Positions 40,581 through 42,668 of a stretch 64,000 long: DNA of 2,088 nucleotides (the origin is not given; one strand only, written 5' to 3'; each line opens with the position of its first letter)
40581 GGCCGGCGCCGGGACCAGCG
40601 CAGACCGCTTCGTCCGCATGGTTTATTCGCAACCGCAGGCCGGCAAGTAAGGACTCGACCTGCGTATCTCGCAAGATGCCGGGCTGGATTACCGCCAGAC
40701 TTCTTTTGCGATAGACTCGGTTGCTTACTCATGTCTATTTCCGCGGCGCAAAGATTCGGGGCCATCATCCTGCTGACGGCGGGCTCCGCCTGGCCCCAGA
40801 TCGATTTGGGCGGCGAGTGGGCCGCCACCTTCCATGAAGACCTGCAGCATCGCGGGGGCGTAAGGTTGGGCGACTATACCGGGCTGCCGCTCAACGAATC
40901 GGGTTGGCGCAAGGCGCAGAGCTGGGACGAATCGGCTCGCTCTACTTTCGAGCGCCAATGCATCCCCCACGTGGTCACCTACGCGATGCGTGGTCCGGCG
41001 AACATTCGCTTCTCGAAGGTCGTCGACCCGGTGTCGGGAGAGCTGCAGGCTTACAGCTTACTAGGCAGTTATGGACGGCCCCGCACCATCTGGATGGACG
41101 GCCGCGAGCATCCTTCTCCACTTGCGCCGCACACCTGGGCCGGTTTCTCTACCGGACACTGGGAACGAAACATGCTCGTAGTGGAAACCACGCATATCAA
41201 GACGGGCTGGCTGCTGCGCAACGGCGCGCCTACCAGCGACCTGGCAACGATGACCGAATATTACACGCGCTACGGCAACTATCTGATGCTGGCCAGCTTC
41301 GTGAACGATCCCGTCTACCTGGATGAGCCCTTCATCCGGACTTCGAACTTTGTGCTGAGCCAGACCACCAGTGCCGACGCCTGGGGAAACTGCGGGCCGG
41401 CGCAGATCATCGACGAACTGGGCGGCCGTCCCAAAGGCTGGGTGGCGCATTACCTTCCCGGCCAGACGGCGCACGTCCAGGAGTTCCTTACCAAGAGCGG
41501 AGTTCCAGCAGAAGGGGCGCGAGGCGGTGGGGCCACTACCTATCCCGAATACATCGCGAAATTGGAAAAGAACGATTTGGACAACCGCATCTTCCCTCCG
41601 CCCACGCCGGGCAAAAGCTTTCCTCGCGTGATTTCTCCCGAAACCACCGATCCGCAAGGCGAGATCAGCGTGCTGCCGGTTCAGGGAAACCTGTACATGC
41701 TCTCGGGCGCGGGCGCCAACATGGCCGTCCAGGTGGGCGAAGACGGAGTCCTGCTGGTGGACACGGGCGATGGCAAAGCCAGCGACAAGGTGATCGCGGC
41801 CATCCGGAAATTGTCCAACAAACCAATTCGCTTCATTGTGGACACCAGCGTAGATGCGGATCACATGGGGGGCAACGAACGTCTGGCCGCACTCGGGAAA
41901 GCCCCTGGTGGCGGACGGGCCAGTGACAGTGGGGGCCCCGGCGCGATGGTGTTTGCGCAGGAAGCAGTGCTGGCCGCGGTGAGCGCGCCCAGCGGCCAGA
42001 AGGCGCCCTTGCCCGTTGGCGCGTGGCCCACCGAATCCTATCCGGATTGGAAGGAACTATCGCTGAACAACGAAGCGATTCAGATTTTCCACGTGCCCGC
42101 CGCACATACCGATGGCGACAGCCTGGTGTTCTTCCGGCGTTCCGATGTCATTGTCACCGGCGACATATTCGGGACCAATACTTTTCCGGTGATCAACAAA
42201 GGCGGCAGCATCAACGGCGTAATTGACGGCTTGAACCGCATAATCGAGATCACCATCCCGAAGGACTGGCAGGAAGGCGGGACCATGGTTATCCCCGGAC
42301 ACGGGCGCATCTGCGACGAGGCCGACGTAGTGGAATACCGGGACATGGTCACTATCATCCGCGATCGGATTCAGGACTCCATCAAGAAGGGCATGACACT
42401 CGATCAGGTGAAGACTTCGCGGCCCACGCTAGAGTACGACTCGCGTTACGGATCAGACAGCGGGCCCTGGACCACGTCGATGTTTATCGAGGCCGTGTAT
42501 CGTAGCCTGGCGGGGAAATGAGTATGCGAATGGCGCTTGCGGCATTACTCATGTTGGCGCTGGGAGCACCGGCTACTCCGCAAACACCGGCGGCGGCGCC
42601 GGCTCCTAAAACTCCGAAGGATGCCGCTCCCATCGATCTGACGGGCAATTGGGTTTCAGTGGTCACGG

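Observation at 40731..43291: Second copy of the secreted triad in which A and the MBL are fused into one polypeptide (Rosetta-stone evidence)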

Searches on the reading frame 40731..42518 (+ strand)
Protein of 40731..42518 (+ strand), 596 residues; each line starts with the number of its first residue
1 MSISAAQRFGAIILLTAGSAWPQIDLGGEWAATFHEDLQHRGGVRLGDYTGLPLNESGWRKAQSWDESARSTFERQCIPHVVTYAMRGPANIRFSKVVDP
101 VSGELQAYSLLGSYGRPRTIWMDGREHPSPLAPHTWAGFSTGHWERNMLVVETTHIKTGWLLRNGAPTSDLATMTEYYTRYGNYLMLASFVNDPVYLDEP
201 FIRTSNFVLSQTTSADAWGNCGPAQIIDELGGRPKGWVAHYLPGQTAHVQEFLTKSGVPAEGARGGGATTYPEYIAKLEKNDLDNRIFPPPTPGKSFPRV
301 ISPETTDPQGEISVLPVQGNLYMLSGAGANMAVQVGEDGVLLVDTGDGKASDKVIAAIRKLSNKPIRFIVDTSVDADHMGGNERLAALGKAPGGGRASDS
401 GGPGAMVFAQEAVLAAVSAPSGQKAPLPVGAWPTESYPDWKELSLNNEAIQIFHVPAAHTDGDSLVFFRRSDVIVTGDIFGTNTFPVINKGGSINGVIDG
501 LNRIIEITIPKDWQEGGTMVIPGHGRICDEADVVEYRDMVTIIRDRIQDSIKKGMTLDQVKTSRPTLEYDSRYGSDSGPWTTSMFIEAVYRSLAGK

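Call 3: search_protein_families(library=pfam, proteins=[window:40731-42518:+], max_evalue=0.01)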
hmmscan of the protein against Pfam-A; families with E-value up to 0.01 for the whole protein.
window:40731-42518:+ (596 aa): 1 family
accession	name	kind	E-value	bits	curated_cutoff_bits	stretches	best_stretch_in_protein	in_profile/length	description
PF00753.33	Lactamase_B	-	1.5e-09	38.5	22.7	1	330-490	7-161/196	Metallo-beta-lactamase superfamily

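Call 4: search_protein_families(library=ncbifam, proteins=[window:40731-42518:+], max_evalue=0.01)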
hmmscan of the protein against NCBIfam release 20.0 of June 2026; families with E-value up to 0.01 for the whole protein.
window:40731-42518:+ (596 aa): 20 families
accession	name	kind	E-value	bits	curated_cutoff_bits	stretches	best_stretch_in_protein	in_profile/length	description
TIGR04559.1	SoxH_rel_PQQ_2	hypoth_equivalog_domain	1.2e-23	84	280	1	326-562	27-252/283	quinoprotein relay system zinc metallohydrolase 2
TIGR04558.1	SoxH_rel_PQQ_1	hypoth_equivalog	1.8e-13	50.3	300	1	326-562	31-252/285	quinoprotein relay system zinc metallohydrolase 1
NF033574.1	VarG_fam_MBL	equivalog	4.4e-08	32.7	750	1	317-547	80-308/374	VarG family subclass B1-like metallo-beta-lactamase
NF012229.1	bla_class_B_core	domain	5.2e-08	33.2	100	1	329-388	18-74/139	metallo-beta-lactamase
NF033087.1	bla_subclass_B2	equivalog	2.1e-06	27.6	240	1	313-474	3-161/221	subclass B2 metallo-beta-lactamase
NF033088.2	bla_subclass_B1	equivalog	4.2e-06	26.6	200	0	329-387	31-90/217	subclass B1 metallo-beta-lactamase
NF012137.0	bla_xUS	exception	1.7e-05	24.4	400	0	330-389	50-110/246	MUS/TUS/MOC family subclass B1 metallo-beta-lactamase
NF000456.2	blaMSI-1_fam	exception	3.5e-05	23.2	550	1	317-391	36-112/289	MSI-1 family subclass B3 metallo-beta-lactamase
NF038046.1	blaCVI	exception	7.8e-05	22.3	575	1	309-475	22-185/255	CVI family subclass B2 metallo-beta-lactamase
NF012225.0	blaSFH_gen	exception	7.8e-05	22.2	440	1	309-472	22-182/252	SFH-related subclass B2 metallo-beta-lactamase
NF047896.1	blaMIM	exception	0.00043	19.7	640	1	317-393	58-133/306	MIM family subclass B3 metallo-beta-lactamase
NF033105.1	bla_subclass_B3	equivalog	0.00056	19.3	240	1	317-391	11-87/257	subclass B3 metallo-beta-lactamase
NF040860.1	blaWUS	exception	0.00061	19.1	540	1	330-385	50-106/246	WUS family subclass B1 metallo-beta-lactamase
NF038003.2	blaPFM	exception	0.00074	19.1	525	1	329-471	46-182/253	PFM family subclass B2 metallo-beta-lactamase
NF000442.2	blaTUS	exception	0.00084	18.8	550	0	330-385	50-106/248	TUS family subclass B1 metallo-beta-lactamase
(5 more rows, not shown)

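Call 12: find_homologous_proteins(query=window:40731-42518:+, max_evalue=0.00001)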
Query window:40731-42518:+ (596 aa): 4379 proteins with E <= 0.00001 among 8000 candidates; the best 120 are listed.
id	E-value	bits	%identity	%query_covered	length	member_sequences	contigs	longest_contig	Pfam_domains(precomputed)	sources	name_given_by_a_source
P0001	0.0e+0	1383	100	100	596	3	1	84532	PF00753.34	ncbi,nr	ncbi:MAG TPA: MBL fold metallo-hydrolase [Bryobacteraceae bacterium]|nr:MBL fold metallo-hydrolase [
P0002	0.0e+0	1284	92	100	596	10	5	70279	PF00753.34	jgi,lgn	jgi:glyoxylase-like metal-dependent hydrolase (beta-lactamase superfamily II)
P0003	0.0e+0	1274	91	100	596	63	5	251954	PF00753.34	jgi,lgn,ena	-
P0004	0.0e+0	1261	90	100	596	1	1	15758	PF00753.34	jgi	jgi:cyclase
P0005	0.0e+0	1260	92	98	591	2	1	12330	PF00753.34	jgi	jgi:cyclase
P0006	0.0e+0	1249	89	100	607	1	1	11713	PF00753.34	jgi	jgi:cyclase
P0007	0.0e+0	1248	89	100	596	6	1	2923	PF00753.34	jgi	-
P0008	0.0e+0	1247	89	100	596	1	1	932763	PF00753.34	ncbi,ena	-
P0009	0.0e+0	1246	88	100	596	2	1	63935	PF00753.34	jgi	jgi:cyclase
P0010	0.0e+0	1233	88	100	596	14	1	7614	PF00753.34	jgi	jgi:glyoxylase-like metal-dependent hydrolase (beta-lactamase superfamily II)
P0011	0.0e+0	1230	88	99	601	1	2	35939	PF00753.34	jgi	jgi:cyclase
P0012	0.0e+0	1223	88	99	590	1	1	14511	PF00753.34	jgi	jgi:cyclase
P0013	0.0e+0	1220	87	100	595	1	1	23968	PF00753.34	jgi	jgi:cyclase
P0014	0.0e+0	1218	87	100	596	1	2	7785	PF00753.34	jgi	jgi:cyclase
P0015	0.0e+0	1217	87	100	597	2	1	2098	PF00753.34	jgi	jgi:cyclase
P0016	0.0e+0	1207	86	100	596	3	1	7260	PF00753.34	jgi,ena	-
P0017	0.0e+0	1204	86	100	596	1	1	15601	PF00753.34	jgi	jgi:cyclase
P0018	0.0e+0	1203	86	100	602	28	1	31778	PF00753.34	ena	-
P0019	0.0e+0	1196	85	100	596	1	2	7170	PF00753.34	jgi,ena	jgi:cyclase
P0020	0.0e+0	1191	84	100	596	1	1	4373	PF00753.34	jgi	jgi:cyclase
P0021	0.0e+0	1184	84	100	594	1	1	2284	PF00753.34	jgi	jgi:cyclase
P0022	0.0e+0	1157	82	100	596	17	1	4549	PF00753.34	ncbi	-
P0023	0.0e+0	1142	86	95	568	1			PF00753.34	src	-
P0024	0.0e+0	1079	79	98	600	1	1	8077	PF00753.34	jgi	jgi:glyoxylase-like metal-dependent hydrolase (beta-lactamase superfamily II)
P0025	0.0e+0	1060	77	99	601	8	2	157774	PF00753.34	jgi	jgi:cyclase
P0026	0.0e+0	1054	76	98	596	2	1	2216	PF00753.34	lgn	-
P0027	0.0e+0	1048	74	100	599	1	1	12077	PF00753.34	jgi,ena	jgi:cyclase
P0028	0.0e+0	1046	75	100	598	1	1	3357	PF00753.34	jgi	jgi:cyclase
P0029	0.0e+0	1045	87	86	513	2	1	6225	PF00753.34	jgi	jgi:glyoxylase-like metal-dependent hydrolase (beta-lactamase superfamily II)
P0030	0.0e+0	1039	76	98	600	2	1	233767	PF00753.34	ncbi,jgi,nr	ncbi:MAG TPA: MBL fold metallo-hydrolase [Bryobacteraceae bacterium]|jgi:glyoxylase-like metal-depen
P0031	0.0e+0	1037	77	97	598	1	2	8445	PF00753.34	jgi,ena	-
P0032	0.0e+0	1036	76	98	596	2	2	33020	PF00753.34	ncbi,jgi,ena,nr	ncbi:MAG TPA: MBL fold metallo-hydrolase [Bryobacteraceae bacterium]|nr:MBL fold metallo-hydrolase [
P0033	0.0e+0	1036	75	99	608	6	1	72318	PF00753.34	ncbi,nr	ncbi:MAG TPA: MBL fold metallo-hydrolase [Bryobacteraceae bacterium]|nr:MBL fold metallo-hydrolase [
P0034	0.0e+0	1034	76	98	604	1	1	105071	PF00753.34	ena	-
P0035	0.0e+0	1034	76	98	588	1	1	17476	PF00753.34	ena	-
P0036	0.0e+0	1034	76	96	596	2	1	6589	PF00753.34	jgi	jgi:cyclase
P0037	0.0e+0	1033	76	98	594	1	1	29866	PF00753.34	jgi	jgi:cyclase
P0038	0.0e+0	1032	75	98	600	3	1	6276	PF00753.34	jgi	jgi:cyclase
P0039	0.0e+0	1030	74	100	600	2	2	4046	PF00753.34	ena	-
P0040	0.0e+0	1030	75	98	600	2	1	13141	PF00753.34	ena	-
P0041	0.0e+0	1022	75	98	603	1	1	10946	PF00753.34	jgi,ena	jgi:glyoxylase-like metal-dependent hydrolase (beta-lactamase superfamily II)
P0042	0.0e+0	1021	75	97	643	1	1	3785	PF00753.34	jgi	jgi:cyclase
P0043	0.0e+0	1020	75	98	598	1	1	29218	PF00753.34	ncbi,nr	ncbi:MAG: hypothetical protein C5B51_11070 [Terriglobia bacterium]|nr:MAG: hypothetical protein C5B5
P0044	0.0e+0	1015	74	99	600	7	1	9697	PF00753.34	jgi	jgi:cyclase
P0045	0.0e+0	1010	74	98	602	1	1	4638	PF00753.34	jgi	jgi:glyoxylase-like metal-dependent hydrolase (beta-lactamase superfamily II)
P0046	0.0e+0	1010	75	99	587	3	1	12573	PF00753.34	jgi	jgi:glyoxylase-like metal-dependent hydrolase (beta-lactamase superfamily II)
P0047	5.8e-295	998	89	80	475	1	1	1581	PF00753.34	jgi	jgi:glyoxylase-like metal-dependent hydrolase (beta-lactamase superfamily II)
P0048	4.3e-293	991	72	100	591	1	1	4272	PF00753.34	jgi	jgi:cyclase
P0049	4.0e-290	982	71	96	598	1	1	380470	PF00753.34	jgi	jgi:cyclase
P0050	1.6e-289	980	73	97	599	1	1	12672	PF00753.34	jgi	jgi:glyoxylase-like metal-dependent hydrolase (beta-lactamase superfamily II)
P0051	6.2e-289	978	72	98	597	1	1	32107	PF00753.34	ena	-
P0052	2.3e-288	976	72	98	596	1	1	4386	PF00753.34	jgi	jgi:cyclase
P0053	2.0e-284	963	72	98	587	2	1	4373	PF00753.34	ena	-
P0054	6.3e-284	961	69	98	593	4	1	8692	PF00753.34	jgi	jgi:cyclase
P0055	4.6e-282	955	70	98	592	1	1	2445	PF00753.34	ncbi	-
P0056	4.5e-276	935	69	98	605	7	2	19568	PF00753.34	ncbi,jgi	ncbi:MAG TPA: MBL fold metallo-hydrolase [Vicinamibacterales bacterium]|jgi:glyoxylase-like metal-de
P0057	3.4e-274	929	69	98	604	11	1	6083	PF00753.34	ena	-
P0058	3.8e-272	922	88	76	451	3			PF00753.34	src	-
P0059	5.0e-271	918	67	99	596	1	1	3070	PF00753.34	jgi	jgi:cyclase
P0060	5.5e-266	902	68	98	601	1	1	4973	PF00753.34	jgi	jgi:glyoxylase-like metal-dependent hydrolase (beta-lactamase superfamily II)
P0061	2.3e-264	896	65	100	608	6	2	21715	PF00753.34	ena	-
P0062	3.4e-264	896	86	75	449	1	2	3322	PF00753.34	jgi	-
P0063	3.6e-264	896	65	98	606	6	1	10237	PF00753.34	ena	-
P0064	8.0e-264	895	66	98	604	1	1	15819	PF00753.34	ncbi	-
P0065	2.5e-263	893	66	98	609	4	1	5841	PF00753.34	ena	-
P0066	4.9e-263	892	64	99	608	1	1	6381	PF00753.34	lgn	-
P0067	1.2e-262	891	66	98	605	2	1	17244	PF00753.34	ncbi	-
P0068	1.9e-261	887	67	96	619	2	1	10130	PF00753.34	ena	-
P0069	1.2e-260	884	66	96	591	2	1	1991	PF00753.34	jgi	jgi:glyoxylase-like metal-dependent hydrolase (beta-lactamase superfamily II)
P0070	4.7e-260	882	66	96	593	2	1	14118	PF00753.34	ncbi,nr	ncbi:MAG TPA: MBL fold metallo-hydrolase [Vicinamibacterales bacterium]|nr:MBL fold metallo-hydrolas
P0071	5.2e-260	882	66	99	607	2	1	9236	PF00753.34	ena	-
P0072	1.6e-257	874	64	98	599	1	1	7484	PF00753.34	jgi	jgi:glyoxylase-like metal-dependent hydrolase (beta-lactamase superfamily II)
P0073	1.5e-256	871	63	98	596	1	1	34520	PF00753.34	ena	-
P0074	2.4e-256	870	65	96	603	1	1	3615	PF00753.34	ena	-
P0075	6.7e-256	869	64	100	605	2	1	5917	PF00753.34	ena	-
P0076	2.1e-255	867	64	97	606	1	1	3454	PF00753.34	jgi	jgi:glyoxylase-like metal-dependent hydrolase (beta-lactamase superfamily II)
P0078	8.6e-255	865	64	100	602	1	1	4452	PF00753.34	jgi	jgi:cyclase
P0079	9.0e-255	865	64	98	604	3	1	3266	PF00753.34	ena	-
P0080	1.7e-254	864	65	97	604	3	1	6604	PF00753.34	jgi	jgi:glyoxylase-like metal-dependent hydrolase (beta-lactamase superfamily II)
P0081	3.2e-254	863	66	98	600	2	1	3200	PF00753.34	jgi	jgi:cyclase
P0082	4.8e-254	862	64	98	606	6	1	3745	PF00753.34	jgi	jgi:cyclase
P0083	5.2e-254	862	63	98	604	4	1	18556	PF00753.34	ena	-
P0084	8.4e-254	862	65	96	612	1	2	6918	PF00753.34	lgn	-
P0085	8.7e-254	862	64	98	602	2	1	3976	PF00753.34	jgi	jgi:cyclase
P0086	1.0e-253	861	65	98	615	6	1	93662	PF00753.34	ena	-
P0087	2.0e-253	860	64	98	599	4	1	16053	PF00753.34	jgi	jgi:glyoxylase-like metal-dependent hydrolase (beta-lactamase superfamily II)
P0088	2.6e-253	860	64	99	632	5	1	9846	PF00753.34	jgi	jgi:cyclase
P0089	5.4e-252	856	63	99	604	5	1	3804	PF00753.34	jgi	jgi:cyclase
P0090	9.5e-252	855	65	96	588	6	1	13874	PF00753.34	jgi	jgi:glyoxylase-like metal-dependent hydrolase (beta-lactamase superfamily II)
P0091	1.7e-251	854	65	96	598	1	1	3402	PF00753.34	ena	-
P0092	2.2e-251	854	63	98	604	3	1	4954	PF00753.34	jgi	jgi:cyclase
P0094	1.3e-250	851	62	98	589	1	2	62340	PF00753.34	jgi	jgi:glyoxylase-like metal-dependent hydrolase (beta-lactamase superfamily II)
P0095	1.9e-250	851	64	99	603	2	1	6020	PF00753.34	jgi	jgi:cyclase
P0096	2.6e-250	850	63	99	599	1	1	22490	PF00753.34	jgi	jgi:glyoxylase-like metal-dependent hydrolase (beta-lactamase superfamily II)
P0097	3.5e-250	850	64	98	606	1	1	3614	PF00753.34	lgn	-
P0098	1.1e-249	848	65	96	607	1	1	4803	PF00753.34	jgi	jgi:glyoxylase-like metal-dependent hydrolase (beta-lactamase superfamily II)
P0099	1.4e-249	848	63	98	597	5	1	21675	PF00753.34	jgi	jgi:cyclase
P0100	1.8e-249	847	63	98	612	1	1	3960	PF00753.34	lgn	-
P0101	2.0e-249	847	62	99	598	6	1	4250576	PF00753.34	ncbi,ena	-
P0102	3.6e-249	846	64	98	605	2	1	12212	PF00753.34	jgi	jgi:cyclase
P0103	5.5e-249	846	64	96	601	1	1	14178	PF00753.34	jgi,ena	-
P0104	7.0e-249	845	63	98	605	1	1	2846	PF00753.34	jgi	jgi:cyclase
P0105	1.4e-248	844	62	97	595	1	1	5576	PF00753.34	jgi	jgi:glyoxylase-like metal-dependent hydrolase (beta-lactamase superfamily II)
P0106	3.8e-248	843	64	97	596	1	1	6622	PF00753.34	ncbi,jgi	jgi:glyoxylase-like metal-dependent hydrolase (beta-lactamase superfamily II)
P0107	3.7e-247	840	63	99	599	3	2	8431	PF00753.34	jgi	jgi:cyclase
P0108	6.9e-247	839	63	98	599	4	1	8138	PF00753.34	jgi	jgi:cyclase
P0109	1.5e-246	838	63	98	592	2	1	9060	PF00753.34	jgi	jgi:cyclase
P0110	7.1e-246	835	62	98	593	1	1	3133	PF00753.34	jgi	jgi:cyclase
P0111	1.2e-245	835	63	98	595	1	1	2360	PF00753.34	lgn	-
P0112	2.3e-245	834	62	99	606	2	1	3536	PF00753.34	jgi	jgi:glyoxylase-like metal-dependent hydrolase (beta-lactamase superfamily II)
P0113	7.3e-245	832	64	96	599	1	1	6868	PF00753.34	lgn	-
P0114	8.8e-245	832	62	98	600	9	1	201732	PF00753.34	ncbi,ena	-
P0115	9.1e-245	832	62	98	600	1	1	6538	PF00753.34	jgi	jgi:glyoxylase-like metal-dependent hydrolase (beta-lactamase superfamily II)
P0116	1.0e-244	832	63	100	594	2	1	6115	PF00753.34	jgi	jgi:glyoxylase-like metal-dependent hydrolase (beta-lactamase superfamily II)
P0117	2.6e-244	830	63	98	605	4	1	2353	PF00753.34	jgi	-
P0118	4.5e-244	829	62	98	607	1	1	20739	PF00753.34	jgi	jgi:glyoxylase-like metal-dependent hydrolase (beta-lactamase superfamily II)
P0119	5.5e-244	829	62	99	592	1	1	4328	PF12706.14,PF00753.34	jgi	jgi:glyoxylase-like metal-dependent hydrolase (beta-lactamase superfamily II)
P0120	6.1e-243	826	64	96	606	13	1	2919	PF00753.34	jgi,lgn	jgi:glyoxylase-like metal-dependent hydrolase (beta-lactamase superfamily II)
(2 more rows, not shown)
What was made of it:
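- More than 20 clusters of exactly 596 aa at 82-92% identity come from independent projects (call 12).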

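Call 20: find_related_loci(query=A1, collection=genome_contigs, flank=8000)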
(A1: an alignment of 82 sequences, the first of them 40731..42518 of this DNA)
Query A1 (596 aa) in genome_contigs; peptide patterns used: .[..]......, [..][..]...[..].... (x = any residue, [..] = any of these).
599 stretches matched a pattern (row limit reached: there are more); 591 encode a relative of the query (tblastn E <= 1e-3); the best 80 are kept; 79 distinct loci.
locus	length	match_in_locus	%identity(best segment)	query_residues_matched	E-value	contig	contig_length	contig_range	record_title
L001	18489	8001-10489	92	1-593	0e+0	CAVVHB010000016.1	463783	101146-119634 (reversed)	MAG: Bryobacterales bacterium isolate MFD01633.bin.2.54 genome assembly, contig: contig_26604, whole genome shotgun sequ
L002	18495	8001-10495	89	1-596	0e+0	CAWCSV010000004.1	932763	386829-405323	MAG: Bryobacterales bacterium isolate MFD03399.bin.1.110 genome assembly, contig: contig_21779, whole genome shotgun seq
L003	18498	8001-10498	86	1-596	0e+0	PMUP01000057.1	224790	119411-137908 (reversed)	MAG: Bryobacterales bacterium isolate palsa_144 73.20110700_P3M.16_contig_87, whole genome shotgun sequence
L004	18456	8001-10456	75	10-594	0e+0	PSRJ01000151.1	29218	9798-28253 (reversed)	MAG: Terriglobia bacterium isolate subdivision3 Amazon FNV 2010 0 2 1 contig_75_10604777_length_29218_multi_3_in_1_out_0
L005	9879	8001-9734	64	23-595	0e+0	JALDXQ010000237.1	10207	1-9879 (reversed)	MAG: Acidobacteriota bacterium isolate MCT-CON-06 NODE_1035_length_10207_cov_6.889184, whole genome shotgun sequence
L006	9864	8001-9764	64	13-596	0e+0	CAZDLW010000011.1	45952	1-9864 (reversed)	MAG TPA_asm: uncultured Bifidobacteriaceae bacterium isolate SRP217488_co1_159 genome assembly, contig: NODE_313_length_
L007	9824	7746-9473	61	19-596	0e+0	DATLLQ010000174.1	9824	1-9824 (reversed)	MAG TPA_asm: Vicinamibacterales bacterium isolate SMAG_U13752 k141_726331, whole genome shotgun sequence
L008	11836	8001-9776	63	11-596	0e+0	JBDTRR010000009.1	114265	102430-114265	MAG: Acidobacteriota bacterium isolate cluster3_bin.251 NODE_253_length_114265_cov_13.962910, whole genome shotgun seque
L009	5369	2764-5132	58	20-596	0e+0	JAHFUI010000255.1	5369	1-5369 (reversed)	MAG: Acidobacteria bacterium isolate nzgw76 NODE_31289_length_5370_cov_9.365212, whole genome shotgun sequence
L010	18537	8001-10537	90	1-596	0e+0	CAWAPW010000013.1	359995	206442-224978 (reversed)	MAG: Bryobacterales bacterium isolate MFD04434.bin.1.48 genome assembly, contig: contig_42968, whole genome shotgun sequ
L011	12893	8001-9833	50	13-596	0e+0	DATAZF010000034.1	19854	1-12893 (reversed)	MAG TPA_asm: Bryobacteraceae bacterium isolate SMAG_U5698 k141_3136331, whole genome shotgun sequence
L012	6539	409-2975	52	24-596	0e+0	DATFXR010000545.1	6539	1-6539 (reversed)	MAG TPA_asm: Vicinamibacterales bacterium isolate SMAG_U9522 k141_10157478, whole genome shotgun sequence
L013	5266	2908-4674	51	25-593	0e+0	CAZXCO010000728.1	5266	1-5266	MAG TPA_asm: uncultured Solibacteraceae bacterium isolate binchicken_co84_205 genome assembly, contig: k141_612259, whol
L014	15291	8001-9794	47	16-593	3e-178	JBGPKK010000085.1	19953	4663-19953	MAG: Vicinamibacteria bacterium isolate OBJ_0618_7090110_288 k141_84508_length_19953_cov_19.2860, whole genome shotgun s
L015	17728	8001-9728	50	11-593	6e-178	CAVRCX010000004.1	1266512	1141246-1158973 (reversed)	MAG: Terriglobia bacterium isolate MFD04780.bin.1.217 genome assembly, contig: contig_153, whole genome shotgun sequence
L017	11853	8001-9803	49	5-596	2e-177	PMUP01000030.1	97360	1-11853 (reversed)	MAG: Bryobacterales bacterium isolate palsa_144 73.20110700_P3M.16_contig_40, whole genome shotgun sequence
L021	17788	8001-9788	49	8-595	4e-176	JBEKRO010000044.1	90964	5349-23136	MAG: Bryobacteraceae bacterium isolate SPRUCE 512 SPRUCE_512_44, whole genome shotgun sequence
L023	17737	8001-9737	49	23-596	2e-175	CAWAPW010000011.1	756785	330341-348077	MAG: Bryobacterales bacterium isolate MFD04434.bin.1.48 genome assembly, contig: contig_35264, whole genome shotgun sequ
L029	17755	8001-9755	49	12-593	8e-174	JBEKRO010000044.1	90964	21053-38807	MAG: Bryobacteraceae bacterium isolate SPRUCE 512 SPRUCE_512_44, whole genome shotgun sequence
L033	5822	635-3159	49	23-594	4e-175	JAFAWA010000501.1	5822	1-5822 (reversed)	MAG: Terriglobia bacterium isolate CP_BM_RX_50 BM_RX_k147_227230, whole genome shotgun sequence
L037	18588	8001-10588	49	5-596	9e-172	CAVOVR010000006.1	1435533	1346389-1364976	MAG: Bryobacterales bacterium isolate MFD00008.bin.2.153 genome assembly, contig: contig_31020, whole genome shotgun seq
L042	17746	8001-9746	48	4-593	9e-171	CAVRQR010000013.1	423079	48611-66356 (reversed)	MAG: uncultured Acidobacteriota bacterium isolate MFD04850.bin.2.84 genome assembly, contig: contig_45684, whole genome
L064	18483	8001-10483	46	4-595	1e-165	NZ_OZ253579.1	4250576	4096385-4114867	MAG: Candidatus Rariloculus sp. isolate a68edd55-823a-400d-93a1-cd8b183db796 chromosome 1, complete sequence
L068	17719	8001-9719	47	18-593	7e-165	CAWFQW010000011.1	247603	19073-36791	MAG: Bryobacterales bacterium isolate MFD00964.bin.2.210 genome assembly, contig: contig_87501, whole genome shotgun seq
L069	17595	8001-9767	48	20-596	3e-164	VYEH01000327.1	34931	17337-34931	MAG: Proteobacteria bacterium isolate SB0676_bin_28 NODE_428_length_34931_cov_4.171551, whole genome shotgun sequence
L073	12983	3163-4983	47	4-590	7e-163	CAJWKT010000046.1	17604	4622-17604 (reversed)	MAG TPA_asm: uncultured Gammaproteobacteria bacterium isolate ERR599008_bin.115_MetaBAT_v2.12.1_MAG genome assembly, con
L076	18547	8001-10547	46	8-594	4e-162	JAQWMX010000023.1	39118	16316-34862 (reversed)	MAG: Gammaproteobacteria bacterium isolate cluster2_bin.163 k141_1862152, whole genome shotgun sequence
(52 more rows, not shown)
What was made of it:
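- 591 matching stretches were found in species-representative genomes, mostly Acidobacteriota with a few Gammaproteobacteria (call 20).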
